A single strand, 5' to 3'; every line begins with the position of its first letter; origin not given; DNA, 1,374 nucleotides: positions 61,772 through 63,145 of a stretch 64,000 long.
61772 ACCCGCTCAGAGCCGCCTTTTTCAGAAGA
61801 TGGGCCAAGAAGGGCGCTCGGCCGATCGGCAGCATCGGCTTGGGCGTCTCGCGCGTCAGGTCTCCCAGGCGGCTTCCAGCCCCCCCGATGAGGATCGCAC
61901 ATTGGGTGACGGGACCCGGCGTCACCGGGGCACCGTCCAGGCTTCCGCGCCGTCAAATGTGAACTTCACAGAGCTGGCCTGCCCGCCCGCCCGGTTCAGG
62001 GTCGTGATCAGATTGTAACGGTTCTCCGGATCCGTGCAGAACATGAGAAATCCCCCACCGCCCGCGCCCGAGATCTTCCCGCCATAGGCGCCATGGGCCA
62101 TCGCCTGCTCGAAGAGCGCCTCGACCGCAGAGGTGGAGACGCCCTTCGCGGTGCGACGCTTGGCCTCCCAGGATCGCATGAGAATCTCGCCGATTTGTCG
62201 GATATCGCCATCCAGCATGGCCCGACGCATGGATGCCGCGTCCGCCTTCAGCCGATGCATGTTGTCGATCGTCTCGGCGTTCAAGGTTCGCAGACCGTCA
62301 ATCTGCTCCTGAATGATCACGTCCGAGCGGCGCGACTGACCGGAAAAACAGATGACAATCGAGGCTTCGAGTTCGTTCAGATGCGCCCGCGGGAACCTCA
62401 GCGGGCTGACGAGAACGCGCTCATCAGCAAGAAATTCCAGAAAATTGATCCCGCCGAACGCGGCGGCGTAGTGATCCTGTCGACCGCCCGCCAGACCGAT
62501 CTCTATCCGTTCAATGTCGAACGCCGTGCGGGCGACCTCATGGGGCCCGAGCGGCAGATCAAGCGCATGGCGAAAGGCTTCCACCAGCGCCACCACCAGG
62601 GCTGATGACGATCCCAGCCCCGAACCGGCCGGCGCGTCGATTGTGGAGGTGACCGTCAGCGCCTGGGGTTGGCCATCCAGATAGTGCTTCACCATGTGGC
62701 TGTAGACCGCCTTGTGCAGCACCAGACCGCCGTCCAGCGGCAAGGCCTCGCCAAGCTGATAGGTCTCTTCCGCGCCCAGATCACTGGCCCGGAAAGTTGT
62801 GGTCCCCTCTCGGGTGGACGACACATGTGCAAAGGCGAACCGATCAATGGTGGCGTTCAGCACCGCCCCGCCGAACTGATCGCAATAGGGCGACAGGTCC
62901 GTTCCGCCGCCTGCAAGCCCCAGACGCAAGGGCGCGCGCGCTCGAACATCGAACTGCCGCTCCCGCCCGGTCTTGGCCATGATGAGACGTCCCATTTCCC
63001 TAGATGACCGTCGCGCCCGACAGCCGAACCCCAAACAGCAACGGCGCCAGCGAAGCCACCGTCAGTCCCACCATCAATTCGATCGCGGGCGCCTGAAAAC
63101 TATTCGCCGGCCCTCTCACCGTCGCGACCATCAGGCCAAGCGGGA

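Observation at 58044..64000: Candidate undescribed system: carrier-protein aminoacylation module coupled to a sugar-activation operon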

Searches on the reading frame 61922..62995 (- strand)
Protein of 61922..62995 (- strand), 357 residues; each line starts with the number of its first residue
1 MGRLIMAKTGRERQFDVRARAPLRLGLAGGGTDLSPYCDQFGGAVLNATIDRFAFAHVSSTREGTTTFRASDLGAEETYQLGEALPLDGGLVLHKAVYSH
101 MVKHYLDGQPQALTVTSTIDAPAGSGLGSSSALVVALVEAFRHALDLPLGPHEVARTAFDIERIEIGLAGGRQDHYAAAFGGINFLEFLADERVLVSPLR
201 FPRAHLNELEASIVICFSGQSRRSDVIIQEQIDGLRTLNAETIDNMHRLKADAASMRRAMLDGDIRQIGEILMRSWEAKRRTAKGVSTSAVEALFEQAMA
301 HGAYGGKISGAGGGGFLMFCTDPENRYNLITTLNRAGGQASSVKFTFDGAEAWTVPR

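Call 3: search_protein_families(library=pfam, proteins=[window:61922-62995:-], max_evalue=0.01)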
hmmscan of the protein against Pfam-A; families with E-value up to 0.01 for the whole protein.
window:61922-62995:- (357 aa): 3 families
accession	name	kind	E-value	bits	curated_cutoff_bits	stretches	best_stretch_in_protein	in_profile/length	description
PF00288.32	GHMP_kinases_N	-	1.3e-16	61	22.3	1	96-182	5-87/87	GHMP kinases N terminal domain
PF08544.19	GHMP_kinases_C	-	2e-10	41.4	21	1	256-336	1-82/85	GHMP kinases C terminal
PF22700.2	MVD-like_N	-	0.00084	19.4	27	1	106-158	76-128/157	Diphosphomevalonate decarboxylase-like N-terminal domain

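Call 4: search_protein_families(library=ncbifam, proteins=[window:61922-62995:-], max_evalue=0.01)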
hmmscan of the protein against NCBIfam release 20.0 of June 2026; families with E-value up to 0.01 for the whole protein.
window:61922-62995:- (357 aa): 16 families
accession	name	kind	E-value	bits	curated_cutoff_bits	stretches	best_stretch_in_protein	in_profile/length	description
NF049969.1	GlMnHpPKinHddA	equivalog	1.6e-101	340.2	600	1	17-355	3-338/338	D-glycero-D-manno-heptose 7-phosphate kinase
NF009948.0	PRK13412.1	equivalog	7.7e-33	113.2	721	1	17-340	610-955/974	bifunctional fucokinase/fucose-1-phosphate guanylyltransferase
TIGR00549.1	mevalon_kin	equivalog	1.4e-24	87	163.05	1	47-318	21-274/276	mevalonate kinase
NF003036.0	PRK03926.1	equivalog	6.1e-23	81.4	403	1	112-349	75-295/302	mevalonate kinase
NF003006.0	PRK03817.1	equivalog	1.2e-19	70.5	443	2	18-188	3-163/352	galactokinase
NF001816.0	PRK00555.1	equivalog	6.8e-12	45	509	2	112-183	93-162/363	galactokinase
TIGR00131.1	gal_kin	equivalog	5e-11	42.1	226.65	1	15-220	16-213/388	galactokinase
TIGR00191.1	thrB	equivalog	9.7e-11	41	168.25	1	83-334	52-281/304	homoserine kinase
NF002288.1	PRK01212.1-4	equivalog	5.2e-10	38.8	194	1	82-330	48-275/303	homoserine kinase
TIGR01920.1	Shik_kin_archae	equivalog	9.6e-10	38.2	126.85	1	95-185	54-143/266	shikimate kinase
NF003472.0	PRK05101.1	equivalog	1.1e-07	31.2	499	1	18-184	22-184/382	galactokinase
NF003705.0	PRK05322.1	equivalog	6.8e-07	28.3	385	1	39-184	36-184/388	galactokinase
NF040725.1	panto_kin_Meth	equivalog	2.2e-05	23.6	380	1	92-182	65-152/286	pantoate kinase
TIGR01220.1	Pmev_kin_Gr_pos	equivalog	7e-05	22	165.7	1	112-182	102-173/358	phosphomevalonate kinase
TIGR01240.1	mevDPdecarb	equivalog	0.002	17.2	171.35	1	111-158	84-131/305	diphosphomevalonate decarboxylase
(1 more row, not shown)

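Call 26: find_homologous_proteins(query=window:61922-62995:-, max_evalue=1e-20)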
Query window:61922-62995:- (357 aa): 8000 proteins with E <= 1e-20 among 8000 candidates; the best 120 are listed.
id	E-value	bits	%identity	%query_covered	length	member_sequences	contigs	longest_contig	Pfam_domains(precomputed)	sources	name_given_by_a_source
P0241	1.2e-229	780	100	99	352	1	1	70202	PF00288.33,PF08544.19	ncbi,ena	-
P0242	3.9e-171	587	77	97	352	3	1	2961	PF00288.33,PF08544.19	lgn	-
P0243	3.4e-170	584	75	97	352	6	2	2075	PF00288.33,PF08544.19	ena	-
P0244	2.0e-169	582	74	99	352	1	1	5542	PF00288.33,PF08544.19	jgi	jgi:D-glycero-alpha-D-manno-heptose-7-phosphate kinase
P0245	4.8e-169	580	75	97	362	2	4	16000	PF00288.33,PF08544.19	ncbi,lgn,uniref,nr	ncbi:dehydrogenase [Phenylobacterium aquaticum]|uniref:GHMP family kinase ATP-binding protein n=1 Ta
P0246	2.8e-167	574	74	97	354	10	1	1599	PF00288.33,PF08544.19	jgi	jgi:D-glycero-alpha-D-manno-heptose-7-phosphate kinase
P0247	1.4e-166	572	75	97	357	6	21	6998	PF00288.33,PF08544.19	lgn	-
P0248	3.7e-166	571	73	100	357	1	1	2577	PF00288.33,PF08544.19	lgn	-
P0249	2.0e-165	568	75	96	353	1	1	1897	PF00288.33,PF08544.19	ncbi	-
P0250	2.7e-165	568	72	97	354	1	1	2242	PF00288.33,PF08544.19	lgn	-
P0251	5.7e-165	567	73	96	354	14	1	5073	PF00288.33,PF08544.19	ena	-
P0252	1.1e-164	566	72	96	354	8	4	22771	PF00288.33,PF08544.19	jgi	-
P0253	1.1e-164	566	73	99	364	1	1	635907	PF00288.33,PF08544.19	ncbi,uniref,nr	ncbi:GHMP family kinase ATP-binding protein [Caulobacter hibisci]|uniref:Dehydrogenase n=1 Tax=Caulo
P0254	1.4e-164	566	73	99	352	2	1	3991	PF00288.33,PF08544.19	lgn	-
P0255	1.9e-164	565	72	97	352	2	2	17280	PF00288.33,PF08544.19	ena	-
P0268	5.6e-161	554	73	97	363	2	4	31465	PF00288.33,PF08544.19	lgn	-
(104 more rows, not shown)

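Call 27: find_encoding_contigs(protein=P0268, flank=10000, max_places=2)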
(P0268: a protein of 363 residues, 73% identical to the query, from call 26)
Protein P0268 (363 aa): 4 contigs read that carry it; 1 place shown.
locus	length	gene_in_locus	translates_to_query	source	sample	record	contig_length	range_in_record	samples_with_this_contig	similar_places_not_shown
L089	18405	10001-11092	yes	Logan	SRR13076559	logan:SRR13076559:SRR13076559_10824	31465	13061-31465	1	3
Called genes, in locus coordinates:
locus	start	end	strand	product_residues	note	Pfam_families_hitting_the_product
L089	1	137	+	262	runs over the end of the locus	PF02563:Poly_export, PF10531:SLBB, PF22461:SLBB_2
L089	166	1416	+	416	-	-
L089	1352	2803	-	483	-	PF04932:Wzy_C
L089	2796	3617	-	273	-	PF03808:Glyco_tran_WecG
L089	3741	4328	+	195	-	PF02397:Bac_transf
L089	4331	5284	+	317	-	PF00535:Glycos_transf_2, PF13641:Glyco_tranf_2_3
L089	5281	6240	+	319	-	PF00535:Glycos_transf_2, PF13641:Glyco_tranf_2_3 (weak)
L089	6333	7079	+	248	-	PF00923:TAL_FSA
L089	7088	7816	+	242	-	PF00483:NTP_transferase, PF12804:NTP_transf_3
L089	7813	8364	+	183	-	PF00702:Hydrolase, PF13419:HAD_2, PF13242:Hydrolase_like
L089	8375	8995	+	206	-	PF13580:SIS_2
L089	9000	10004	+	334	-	PF00288:GHMP_kinases_N, PF08544:GHMP_kinases_C (weak)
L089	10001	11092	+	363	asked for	PF00288:GHMP_kinases_N, PF08544:GHMP_kinases_C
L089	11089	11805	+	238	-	PF00483:NTP_transferase, PF12804:NTP_transf_3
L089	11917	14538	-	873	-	PF00246:Peptidase_M14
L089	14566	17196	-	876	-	PF07715:Plug, PF00593:TonB_dep_Rec_b-barrel, PF14905:OMP_b-brl_3 (weak)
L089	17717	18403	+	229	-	?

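Call 28: find_encoding_contigs(protein=P0253, flank=10000, max_places=2)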
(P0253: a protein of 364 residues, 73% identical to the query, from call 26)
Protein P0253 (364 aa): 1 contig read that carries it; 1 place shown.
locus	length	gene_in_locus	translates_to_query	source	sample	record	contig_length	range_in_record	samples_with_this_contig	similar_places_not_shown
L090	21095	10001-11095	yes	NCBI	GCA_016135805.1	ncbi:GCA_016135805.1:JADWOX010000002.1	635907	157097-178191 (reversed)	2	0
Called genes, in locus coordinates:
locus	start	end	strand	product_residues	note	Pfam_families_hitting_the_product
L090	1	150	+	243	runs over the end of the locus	PF02563:Poly_export, PF10531:SLBB, PF22461:SLBB_2 (weak)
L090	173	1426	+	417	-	-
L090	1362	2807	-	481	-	PF04932:Wzy_C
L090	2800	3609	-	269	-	PF03808:Glyco_tran_WecG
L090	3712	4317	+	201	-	PF02397:Bac_transf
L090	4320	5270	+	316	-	PF00535:Glycos_transf_2, PF13641:Glyco_tranf_2_3 (weak)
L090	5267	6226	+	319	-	PF00535:Glycos_transf_2, PF13641:Glyco_tranf_2_3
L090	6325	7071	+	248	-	PF00923:TAL_FSA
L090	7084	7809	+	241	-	PF00483:NTP_transferase, PF12804:NTP_transf_3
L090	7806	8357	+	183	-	PF08645:PNK3P (weak), PF00702:Hydrolase, PF12710:HAD (weak), PF13419:HAD_2, PF13242:Hydrolase_like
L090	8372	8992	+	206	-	PF13580:SIS_2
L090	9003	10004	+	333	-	PF00288:GHMP_kinases_N, PF08544:GHMP_kinases_C (weak)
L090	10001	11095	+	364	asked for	PF00288:GHMP_kinases_N, PF08544:GHMP_kinases_C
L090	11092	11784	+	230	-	PF00483:NTP_transferase, PF12804:NTP_transf_3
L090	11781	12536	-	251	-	-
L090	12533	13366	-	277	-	PF00535:Glycos_transf_2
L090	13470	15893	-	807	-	PF07715:Plug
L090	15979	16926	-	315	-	PF16220:DUF4880, PF04773:FecR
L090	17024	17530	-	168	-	PF04542:Sigma70_r2, PF07638:Sigma70_ECF, PF08281:Sigma70_r4_2, PF04545:Sigma70_r4 (weak), PF22233:PhyR_sigma-like (weak)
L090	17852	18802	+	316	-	PF09084:NMT1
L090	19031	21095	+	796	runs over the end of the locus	PF07715:Plug, PF00593:TonB_dep_Rec_b-barrel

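Call 49: search_protein_families(library=ncbifam, proteins=[L090:9003-10004:+, L090:7084-7809:+, L090:7806-8357:+, L090:8372-8992:+, L090:6325-7071:+], max_evalue=0.00001)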
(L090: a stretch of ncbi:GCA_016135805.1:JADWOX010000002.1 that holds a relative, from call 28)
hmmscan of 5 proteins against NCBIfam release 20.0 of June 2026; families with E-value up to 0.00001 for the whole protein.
L090:9003-10004:+ (333 aa): 4 families
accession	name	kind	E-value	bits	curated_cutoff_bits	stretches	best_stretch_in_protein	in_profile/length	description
NF049969.1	GlMnHpPKinHddA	equivalog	2.6e-32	112.6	600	1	2-297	3-303/338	D-glycero-D-manno-heptose 7-phosphate kinase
NF009948.0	PRK13412.1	equivalog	4.5e-24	84.2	721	1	83-297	724-934/974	bifunctional fucokinase/fucose-1-phosphate guanylyltransferase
TIGR00549.1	mevalon_kin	equivalog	4.6e-08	32.9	163.05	1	89-294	84-273/276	mevalonate kinase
NF003006.0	PRK03817.1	equivalog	6.3e-08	32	443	0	232-301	249-316/352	galactokinase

L090:7084-7809:+ (241 aa): 26 families (the best 25 are shown)
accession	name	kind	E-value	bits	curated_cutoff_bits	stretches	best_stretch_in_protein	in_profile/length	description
NF052502.1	man1P_GTase_Rv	exception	2.3e-41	141.8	440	1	2-238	2-234/352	mannose-1-phosphate guanylyltransferase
TIGR03992.1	Arch_glmU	subfamily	9.1e-27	93.9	292.1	1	1-186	1-178/393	bifunctional sugar-1-phosphate nucleotidylyltransferase/acetyltransferase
NF045761.1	NAMPUrTaseMurU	equivalog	1.9e-25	90.1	250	1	1-141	1-146/226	N-acetylmuramate alpha-1-phosphate uridylyltransferase MurU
NF041313.1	UDPGP_AglF_Halo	equivalog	9.6e-25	87.4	400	1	1-232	1-232/234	UTP--glucose-1-phosphate uridylyltransferase AglF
NF049965.1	GlMnHpPGnyltfHddC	equivalog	1.2e-21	77.4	300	1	1-185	1-176/221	D-glycero-D-manno-heptose 1-phosphate guanosyltransferase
TIGR01208.1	rmlA_long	equivalog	5.4e-19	68.3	320.25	1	2-185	1-183/353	glucose-1-phosphate thymidylyltransferase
TIGR02623.1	G1P_cyt_trans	equivalog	3e-16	59.7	300.25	2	97-226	119-237/255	glucose-1-phosphate cytidylyltransferase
NF041173.1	Sug_nt_acttase_Thmprot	equivalog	8.4e-14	51.3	600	1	1-218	1-211/405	bifunctional sugar-1-phosphate nucleotidylyltransferase/acetyltransferase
NF045697.1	MurNAcPUrMurU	equivalog_domain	4.8e-13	49.1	370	1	4-212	1-208/229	N-acetylmuramate alpha-1-phosphate uridylyltransferase MurU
NF003670.0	PRK05293.1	equivalog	6.9e-13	48.3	470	0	3-74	7-79/382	glucose-1-phosphate adenylyltransferase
NF010932.0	PRK14352.1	equivalog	1.1e-11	44.2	611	1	3-181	9-188/488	bifunctional UDP-N-acetylglucosamine diphosphorylase/glucosamine-1-phosphate N-acetyltransferase GlmU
NF012024.0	PRK15480.1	equivalog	1.3e-11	44.2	588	1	2-181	5-184/292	glucose-1-phosphate thymidylyltransferase RfbA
TIGR01173.1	glmU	equivalog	3e-11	42.8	366.85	1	1-179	1-175/452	bifunctional UDP-N-acetylglucosamine diphosphorylase/glucosamine-1-phosphate N-acetyltransferase GlmU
NF010938.0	PRK14358.1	equivalog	1e-10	40.8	500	1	3-165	10-165/481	bifunctional N-acetylglucosamine-1-phosphate uridyltransferase/glucosamine-1-phosphate acetyltransferase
NF010933.0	PRK14353.1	equivalog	3.7e-10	39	505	1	3-178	8-181/453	bifunctional UDP-N-acetylglucosamine diphosphorylase/glucosamine-1-phosphate N-acetyltransferase GlmU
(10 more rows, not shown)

L090:7806-8357:+ (183 aa): 14 families
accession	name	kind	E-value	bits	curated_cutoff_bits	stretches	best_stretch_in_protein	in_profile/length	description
TIGR01656.1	Histidinol-ppas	subfamily_domain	4.9e-38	130.4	84.15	1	6-148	1-146/149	histidinol-phosphate phosphatase domain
NF006506.0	PRK08942.1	equivalog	4.3e-35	120.9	178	1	5-157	3-155/182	D-glycero-beta-D-manno-heptose 1,7-bisphosphate 7-phosphatase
TIGR01662.1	HAD-SF-IIIA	subfamily_domain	1.2e-26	93.5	44.6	1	7-149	2-139/141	HAD-IIIA family hydrolase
NF005264.0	PRK06769.1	equivalog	1e-23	84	217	1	6-148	5-136/175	HAD-IIIA family hydrolase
TIGR00213.1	GmhB_yaeD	subfamily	1.3e-22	80.3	149.6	1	6-167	2-171/176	D-glycero-beta-D-manno-heptose 1,7-bisphosphate 7-phosphatase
NF003937.0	PRK05446.1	equivalog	8.4e-17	61.2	443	1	6-149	4-149/355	bifunctional histidinol-phosphatase/imidazoleglycerol-phosphate dehydratase HisB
NF050049.1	HBPPhtaseGmhB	domain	1.6e-15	57.3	250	1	7-148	5-143/171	D-glycero-alpha-D-manno-heptose-1,7-bisphosphate 7-phosphatase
TIGR01261.1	hisB_Nterm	equivalog_domain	1.1e-13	51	140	1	6-146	2-144/161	histidinol-phosphatase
NF009695.0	PRK13222.1-2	equivalog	4.7e-12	45.9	225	1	99-174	144-222/226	phosphoglycolate phosphatase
TIGR01449.2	PGP_bact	equivalog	6.4e-12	45.5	180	1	39-168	88-207/213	phosphoglycolate phosphatase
TIGR01664.1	DNA-3'-Pase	equivalog_domain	4.3e-07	30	107.65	1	42-133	48-138/167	DNA 3'-phosphatase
NF009697.0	PRK13222.1-4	equivalog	5.8e-07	29.1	327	1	39-175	97-220/232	phosphoglycolate phosphatase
NF009694.0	PRK13222.1-1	equivalog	5.9e-07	29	415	1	39-156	114-218/252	phosphoglycolate phosphatase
NF009698.0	PRK13223.1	equivalog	6.2e-07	28.9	466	1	36-158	101-210/272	phosphoglycolate phosphatase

L090:8372-8992:+ (206 aa): 4 families
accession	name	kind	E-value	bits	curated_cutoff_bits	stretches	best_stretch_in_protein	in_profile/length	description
TIGR00441.1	gmhA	equivalog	2.4e-12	47.2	209.45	1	34-166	9-139/154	D-sedoheptulose 7-phosphate isomerase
NF010547.0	PRK13938.1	equivalog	6.8e-12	45.4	320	1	24-164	33-171/196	D-sedoheptulose 7-phosphate isomerase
NF001628.0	PRK00414.1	equivalog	5.8e-10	39.1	265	1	20-160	28-165/192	D-sedoheptulose 7-phosphate isomerase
NF010546.0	PRK13936.1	equivalog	3.6e-09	36.6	276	1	10-157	21-162/197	phosphoheptose isomerase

L090:6325-7071:+ (248 aa): 7 families
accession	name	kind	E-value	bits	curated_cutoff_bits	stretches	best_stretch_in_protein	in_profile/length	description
TIGR02134.1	transald_staph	equivalog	4e-94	314.7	281.95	1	18-247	5-234/236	transaldolase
TIGR00875.1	fsa_talC_mipB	equivalog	1.6e-25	89.8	245.95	1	20-220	2-193/213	fructose-6-phosphate aldolase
NF009299.0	PRK12656.1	equivalog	2.8e-17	63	214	1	24-218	6-195/222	fructose-6-phosphate aldolase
NF009296.0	PRK12653.1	subfamily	5.4e-12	45.9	306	1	20-219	2-194/220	fructose-6-phosphate aldolase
NF003026.0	PRK03903.1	equivalog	6.4e-09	35.4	344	1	97-168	122-195/323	transaldolase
NF002881.0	PRK03343.1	subfamily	3.7e-07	29.5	367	0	84-147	120-181/370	transaldolase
TIGR00876.1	tal_mycobact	equivalog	9e-06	25.3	233.75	0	98-169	125-204/350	transaldolase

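Call 52: find_encoding_contigs(protein=P0245, flank=10000, max_places=3)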
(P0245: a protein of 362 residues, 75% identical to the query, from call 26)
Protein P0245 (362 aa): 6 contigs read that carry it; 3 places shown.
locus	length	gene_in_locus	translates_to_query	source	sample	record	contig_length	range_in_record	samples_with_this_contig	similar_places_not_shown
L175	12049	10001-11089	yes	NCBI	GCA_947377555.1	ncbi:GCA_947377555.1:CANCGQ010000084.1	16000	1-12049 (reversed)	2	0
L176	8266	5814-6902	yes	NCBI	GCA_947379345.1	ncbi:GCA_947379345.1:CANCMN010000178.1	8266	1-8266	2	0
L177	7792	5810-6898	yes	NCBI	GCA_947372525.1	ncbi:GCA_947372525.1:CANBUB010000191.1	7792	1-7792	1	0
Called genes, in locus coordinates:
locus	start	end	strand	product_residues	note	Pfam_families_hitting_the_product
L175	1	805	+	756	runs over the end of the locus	PF00884:Sulfatase, PF01663:Phosphodiest (faint), PF16347:SGSH_C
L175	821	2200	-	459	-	PF04932:Wzy_C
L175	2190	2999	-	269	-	PF03808:Glyco_tran_WecG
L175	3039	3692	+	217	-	PF02397:Bac_transf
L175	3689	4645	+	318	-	PF00535:Glycos_transf_2, PF13641:Glyco_tranf_2_3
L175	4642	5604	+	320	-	PF00535:Glycos_transf_2, PF13641:Glyco_tranf_2_3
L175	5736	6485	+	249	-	PF00923:TAL_FSA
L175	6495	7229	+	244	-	PF00483:NTP_transferase, PF12804:NTP_transf_3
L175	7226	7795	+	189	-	PF13419:HAD_2, PF00702:Hydrolase, PF13242:Hydrolase_like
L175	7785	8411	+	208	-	PF13580:SIS_2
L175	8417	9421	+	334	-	PF00288:GHMP_kinases_N, PF08544:GHMP_kinases_C (weak)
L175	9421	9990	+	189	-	PF01569:PAP2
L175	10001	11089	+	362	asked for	PF00288:GHMP_kinases_N, PF08544:GHMP_kinases_C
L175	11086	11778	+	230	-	PF00483:NTP_transferase, PF12804:NTP_transf_3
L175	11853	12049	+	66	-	?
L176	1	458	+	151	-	?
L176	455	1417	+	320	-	PF00535:Glycos_transf_2, PF13641:Glyco_tranf_2_3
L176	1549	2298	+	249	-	PF00923:TAL_FSA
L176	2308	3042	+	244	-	PF00483:NTP_transferase, PF12804:NTP_transf_3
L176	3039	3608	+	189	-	PF13419:HAD_2, PF00702:Hydrolase, PF13242:Hydrolase_like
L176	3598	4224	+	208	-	PF13580:SIS_2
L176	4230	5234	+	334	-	PF00288:GHMP_kinases_N, PF08544:GHMP_kinases_C (weak)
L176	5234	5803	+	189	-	PF01569:PAP2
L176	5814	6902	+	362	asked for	PF00288:GHMP_kinases_N, PF08544:GHMP_kinases_C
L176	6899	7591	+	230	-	PF00483:NTP_transferase, PF12804:NTP_transf_3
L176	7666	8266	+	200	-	?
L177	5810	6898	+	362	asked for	PF00288:GHMP_kinases_N, PF08544:GHMP_kinases_C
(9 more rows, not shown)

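Call 80: search_protein_families(library=pfam, proteins=[L176:7666-8265:+], max_evalue=0.01)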
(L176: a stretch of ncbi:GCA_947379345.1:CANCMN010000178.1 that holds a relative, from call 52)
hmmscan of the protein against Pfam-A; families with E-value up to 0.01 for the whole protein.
L176:7666-8265:+ (200 aa): 0 families
